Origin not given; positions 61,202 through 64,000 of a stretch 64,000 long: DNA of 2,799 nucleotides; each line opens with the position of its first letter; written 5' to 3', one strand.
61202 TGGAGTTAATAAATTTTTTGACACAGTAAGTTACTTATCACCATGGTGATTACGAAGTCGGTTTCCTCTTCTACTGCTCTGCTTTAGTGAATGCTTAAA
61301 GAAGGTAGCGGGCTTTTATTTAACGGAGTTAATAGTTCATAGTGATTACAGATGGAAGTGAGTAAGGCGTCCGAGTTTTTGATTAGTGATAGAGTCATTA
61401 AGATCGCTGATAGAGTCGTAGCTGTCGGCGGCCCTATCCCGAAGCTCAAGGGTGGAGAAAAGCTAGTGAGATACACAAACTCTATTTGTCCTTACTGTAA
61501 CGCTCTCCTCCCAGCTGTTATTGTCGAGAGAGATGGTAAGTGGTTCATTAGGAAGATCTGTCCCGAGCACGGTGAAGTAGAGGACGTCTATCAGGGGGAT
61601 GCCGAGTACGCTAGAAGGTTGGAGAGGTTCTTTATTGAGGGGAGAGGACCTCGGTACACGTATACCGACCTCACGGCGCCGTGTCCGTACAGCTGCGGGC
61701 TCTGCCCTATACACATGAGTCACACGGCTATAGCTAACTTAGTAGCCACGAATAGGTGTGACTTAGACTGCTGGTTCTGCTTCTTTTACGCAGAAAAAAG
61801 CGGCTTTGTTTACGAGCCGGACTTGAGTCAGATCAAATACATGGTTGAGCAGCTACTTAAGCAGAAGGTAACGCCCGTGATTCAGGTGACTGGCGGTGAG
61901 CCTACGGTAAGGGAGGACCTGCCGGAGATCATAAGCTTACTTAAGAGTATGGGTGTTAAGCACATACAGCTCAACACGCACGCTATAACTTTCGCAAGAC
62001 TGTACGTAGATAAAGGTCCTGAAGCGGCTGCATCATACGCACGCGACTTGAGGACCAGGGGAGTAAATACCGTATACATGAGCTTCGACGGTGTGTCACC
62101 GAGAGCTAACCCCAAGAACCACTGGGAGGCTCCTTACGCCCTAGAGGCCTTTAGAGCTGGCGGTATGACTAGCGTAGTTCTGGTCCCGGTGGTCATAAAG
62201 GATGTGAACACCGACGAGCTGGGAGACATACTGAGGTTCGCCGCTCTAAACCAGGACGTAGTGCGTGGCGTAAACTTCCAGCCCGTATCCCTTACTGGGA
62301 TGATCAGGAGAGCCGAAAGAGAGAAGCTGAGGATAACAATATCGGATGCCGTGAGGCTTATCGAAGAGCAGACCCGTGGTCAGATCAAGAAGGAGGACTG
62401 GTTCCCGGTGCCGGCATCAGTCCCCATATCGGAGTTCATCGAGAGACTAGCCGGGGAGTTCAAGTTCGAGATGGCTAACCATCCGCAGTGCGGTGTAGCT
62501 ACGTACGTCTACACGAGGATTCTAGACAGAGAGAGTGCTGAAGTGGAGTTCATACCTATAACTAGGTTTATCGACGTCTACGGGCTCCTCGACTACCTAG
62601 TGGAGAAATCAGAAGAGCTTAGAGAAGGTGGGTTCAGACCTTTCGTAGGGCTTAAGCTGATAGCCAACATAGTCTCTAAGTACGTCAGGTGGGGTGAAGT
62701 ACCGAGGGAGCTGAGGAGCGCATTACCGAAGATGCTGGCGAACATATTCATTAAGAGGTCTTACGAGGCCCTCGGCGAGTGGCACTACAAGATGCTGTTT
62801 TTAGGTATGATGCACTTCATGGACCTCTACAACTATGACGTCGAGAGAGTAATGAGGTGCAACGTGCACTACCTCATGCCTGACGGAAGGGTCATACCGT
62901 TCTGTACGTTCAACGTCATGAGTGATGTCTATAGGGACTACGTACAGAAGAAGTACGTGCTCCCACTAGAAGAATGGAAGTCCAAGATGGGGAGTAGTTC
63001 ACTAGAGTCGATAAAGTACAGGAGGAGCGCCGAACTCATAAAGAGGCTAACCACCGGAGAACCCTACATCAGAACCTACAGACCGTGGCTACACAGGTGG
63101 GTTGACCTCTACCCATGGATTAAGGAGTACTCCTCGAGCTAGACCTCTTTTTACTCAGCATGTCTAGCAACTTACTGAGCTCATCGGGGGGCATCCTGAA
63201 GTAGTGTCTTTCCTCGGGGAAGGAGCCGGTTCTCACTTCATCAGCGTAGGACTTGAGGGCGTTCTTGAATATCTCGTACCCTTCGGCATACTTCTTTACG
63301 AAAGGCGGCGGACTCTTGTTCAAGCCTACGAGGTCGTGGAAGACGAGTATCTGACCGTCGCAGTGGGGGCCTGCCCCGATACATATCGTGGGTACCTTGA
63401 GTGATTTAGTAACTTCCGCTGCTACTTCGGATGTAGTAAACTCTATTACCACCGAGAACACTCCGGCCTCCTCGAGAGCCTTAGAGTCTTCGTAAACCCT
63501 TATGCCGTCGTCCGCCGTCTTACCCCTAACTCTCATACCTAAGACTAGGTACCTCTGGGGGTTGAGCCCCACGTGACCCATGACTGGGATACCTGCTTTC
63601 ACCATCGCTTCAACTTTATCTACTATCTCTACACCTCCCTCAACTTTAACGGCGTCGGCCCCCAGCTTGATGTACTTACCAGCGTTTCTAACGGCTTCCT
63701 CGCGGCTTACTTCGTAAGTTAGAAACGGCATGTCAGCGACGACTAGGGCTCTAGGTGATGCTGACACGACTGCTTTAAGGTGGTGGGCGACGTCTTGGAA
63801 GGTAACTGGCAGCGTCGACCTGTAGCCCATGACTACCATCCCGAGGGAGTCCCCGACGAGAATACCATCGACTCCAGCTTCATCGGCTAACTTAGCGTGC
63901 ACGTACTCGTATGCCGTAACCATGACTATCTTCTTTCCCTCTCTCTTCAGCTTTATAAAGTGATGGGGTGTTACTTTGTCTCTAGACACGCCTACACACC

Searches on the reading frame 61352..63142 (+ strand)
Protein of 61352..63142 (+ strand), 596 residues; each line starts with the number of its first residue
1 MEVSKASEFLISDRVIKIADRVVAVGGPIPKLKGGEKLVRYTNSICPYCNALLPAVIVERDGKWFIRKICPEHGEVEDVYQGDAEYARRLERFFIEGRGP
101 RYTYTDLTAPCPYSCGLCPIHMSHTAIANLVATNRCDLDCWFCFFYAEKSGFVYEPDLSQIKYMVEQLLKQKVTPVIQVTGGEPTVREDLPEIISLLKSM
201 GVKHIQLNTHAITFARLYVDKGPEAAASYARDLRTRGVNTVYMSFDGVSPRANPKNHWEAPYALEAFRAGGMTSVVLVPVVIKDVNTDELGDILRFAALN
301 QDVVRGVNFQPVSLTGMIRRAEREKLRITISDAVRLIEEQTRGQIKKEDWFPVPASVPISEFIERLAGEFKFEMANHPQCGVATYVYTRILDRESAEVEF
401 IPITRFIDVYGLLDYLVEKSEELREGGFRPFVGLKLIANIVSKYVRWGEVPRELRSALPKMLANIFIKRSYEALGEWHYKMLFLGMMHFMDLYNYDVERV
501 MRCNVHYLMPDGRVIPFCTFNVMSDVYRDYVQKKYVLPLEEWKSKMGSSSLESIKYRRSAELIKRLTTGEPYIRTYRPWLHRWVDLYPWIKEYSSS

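Call 56: search_protein_families(library=pfam, proteins=[window:61352-63142:+], max_evalue=0.0001)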
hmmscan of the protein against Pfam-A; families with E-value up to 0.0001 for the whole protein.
window:61352-63142:+ (596 aa): 2 families
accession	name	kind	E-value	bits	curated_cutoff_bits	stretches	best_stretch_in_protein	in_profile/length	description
PF04055.27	Radical_SAM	-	3.1e-21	76.7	29.5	1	131-297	2-166/166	Radical SAM superfamily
PF23545.1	Zn_ribbon_HMPTM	-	2.4e-16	59.4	27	1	39-80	2-43/45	HMPTM N-terminal zinc ribbon domain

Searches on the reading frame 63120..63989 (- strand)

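Call 56: search_protein_families(library=pfam, proteins=[window:63120-63989:-], max_evalue=0.0001)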
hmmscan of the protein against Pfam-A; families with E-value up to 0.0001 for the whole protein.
window:63120-63989:- (289 aa): 2 families
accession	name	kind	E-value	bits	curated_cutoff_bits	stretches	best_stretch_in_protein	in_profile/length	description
PF02548.21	Pantoate_transf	-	1.5e-102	342.9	28.7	1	5-260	1-259/259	Ketopantoate hydroxymethyltransferase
PF13714.12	PEP_mutase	-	1.3e-05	25.3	31.5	1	11-119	1-107/240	Phosphoenolpyruvate phosphomutase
